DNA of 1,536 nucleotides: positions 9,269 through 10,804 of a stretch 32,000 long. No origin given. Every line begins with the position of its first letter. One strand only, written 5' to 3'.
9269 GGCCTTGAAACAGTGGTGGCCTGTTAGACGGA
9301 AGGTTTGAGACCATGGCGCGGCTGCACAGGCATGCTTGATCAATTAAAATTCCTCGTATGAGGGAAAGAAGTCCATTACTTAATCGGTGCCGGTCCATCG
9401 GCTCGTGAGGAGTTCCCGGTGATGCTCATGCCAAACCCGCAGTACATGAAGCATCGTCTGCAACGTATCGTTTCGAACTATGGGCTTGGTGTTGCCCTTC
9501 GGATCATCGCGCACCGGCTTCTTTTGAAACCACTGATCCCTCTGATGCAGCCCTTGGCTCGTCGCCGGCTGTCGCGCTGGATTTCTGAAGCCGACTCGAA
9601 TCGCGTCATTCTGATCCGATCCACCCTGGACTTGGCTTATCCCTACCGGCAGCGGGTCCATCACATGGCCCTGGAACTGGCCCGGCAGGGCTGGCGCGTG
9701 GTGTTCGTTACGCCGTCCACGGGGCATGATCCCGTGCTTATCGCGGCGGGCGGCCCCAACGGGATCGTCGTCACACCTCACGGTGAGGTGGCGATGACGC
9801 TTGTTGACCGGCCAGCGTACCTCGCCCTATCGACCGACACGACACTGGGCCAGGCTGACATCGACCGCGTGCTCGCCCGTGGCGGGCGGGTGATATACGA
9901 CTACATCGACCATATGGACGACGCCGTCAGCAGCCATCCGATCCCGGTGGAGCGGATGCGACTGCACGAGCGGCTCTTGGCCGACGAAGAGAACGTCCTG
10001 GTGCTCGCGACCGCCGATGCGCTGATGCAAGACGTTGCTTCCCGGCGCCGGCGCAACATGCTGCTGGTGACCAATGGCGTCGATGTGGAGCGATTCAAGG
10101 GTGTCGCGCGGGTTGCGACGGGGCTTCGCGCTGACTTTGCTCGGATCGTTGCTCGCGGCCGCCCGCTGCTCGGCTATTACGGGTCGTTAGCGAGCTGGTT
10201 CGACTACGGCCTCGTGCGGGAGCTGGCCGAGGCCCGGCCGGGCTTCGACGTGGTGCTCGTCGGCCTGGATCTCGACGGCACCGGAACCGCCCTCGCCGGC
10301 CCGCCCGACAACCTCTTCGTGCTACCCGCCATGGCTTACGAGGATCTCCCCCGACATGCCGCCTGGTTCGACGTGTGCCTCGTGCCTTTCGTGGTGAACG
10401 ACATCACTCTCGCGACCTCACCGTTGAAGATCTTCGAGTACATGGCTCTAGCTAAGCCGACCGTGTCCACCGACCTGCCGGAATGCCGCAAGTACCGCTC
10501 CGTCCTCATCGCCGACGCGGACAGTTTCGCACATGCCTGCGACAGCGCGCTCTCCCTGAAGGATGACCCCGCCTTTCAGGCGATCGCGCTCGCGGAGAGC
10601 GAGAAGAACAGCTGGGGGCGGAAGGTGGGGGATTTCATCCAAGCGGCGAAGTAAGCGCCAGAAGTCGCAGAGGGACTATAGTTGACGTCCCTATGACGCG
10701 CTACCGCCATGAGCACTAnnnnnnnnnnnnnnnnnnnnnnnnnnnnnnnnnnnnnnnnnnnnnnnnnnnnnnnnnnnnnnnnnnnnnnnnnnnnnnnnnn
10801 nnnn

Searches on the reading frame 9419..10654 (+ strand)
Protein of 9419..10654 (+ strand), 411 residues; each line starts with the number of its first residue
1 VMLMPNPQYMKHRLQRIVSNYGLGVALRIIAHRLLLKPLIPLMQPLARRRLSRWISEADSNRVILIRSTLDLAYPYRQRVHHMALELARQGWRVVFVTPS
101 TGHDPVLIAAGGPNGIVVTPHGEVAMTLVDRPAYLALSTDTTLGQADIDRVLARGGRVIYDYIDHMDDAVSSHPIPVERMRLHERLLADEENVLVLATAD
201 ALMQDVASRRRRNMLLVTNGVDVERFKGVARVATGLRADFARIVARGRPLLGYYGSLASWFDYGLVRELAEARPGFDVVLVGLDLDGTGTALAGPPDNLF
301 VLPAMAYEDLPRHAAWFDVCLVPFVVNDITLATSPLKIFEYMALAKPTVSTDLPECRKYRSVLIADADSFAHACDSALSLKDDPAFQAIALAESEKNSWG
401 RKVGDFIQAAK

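Call 5: search_protein_families(library=pfam, proteins=[window:9419-10654:+], max_evalue=0.01)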
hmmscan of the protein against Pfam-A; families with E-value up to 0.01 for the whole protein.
window:9419-10654:+ (411 aa): 1 family
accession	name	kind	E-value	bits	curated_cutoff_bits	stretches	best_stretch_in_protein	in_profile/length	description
PF13692.12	Glyco_trans_1_4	-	1.8e-07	32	27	1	271-378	26-140/142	Glycosyl transferases group 1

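Call 7: search_protein_families(library=ncbifam, proteins=[window:9419-10654:+], max_evalue=0.01)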
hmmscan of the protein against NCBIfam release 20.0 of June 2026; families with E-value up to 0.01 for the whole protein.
window:9419-10654:+ (411 aa): 3 families
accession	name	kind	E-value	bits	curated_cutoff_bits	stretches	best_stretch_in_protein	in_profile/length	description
NF047676.1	TeichurnBiosyTuaH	equivalog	9.6e-16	57.6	550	1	157-399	120-373/384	teichuronic acid biosynthesis protein TuaH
TIGR04047.1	MSMEG_0565_glyc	hypoth_equivalog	0.0028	16.8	259.85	0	180-233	129-180/373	MSMEG_0565 family glycosyltransferase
TIGR03087.1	stp1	hypoth_equivalog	0.0068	15.6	316.65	0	179-352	161-329/397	TIGR03087 family PEP-CTERM/XrtA system glycosyltransferase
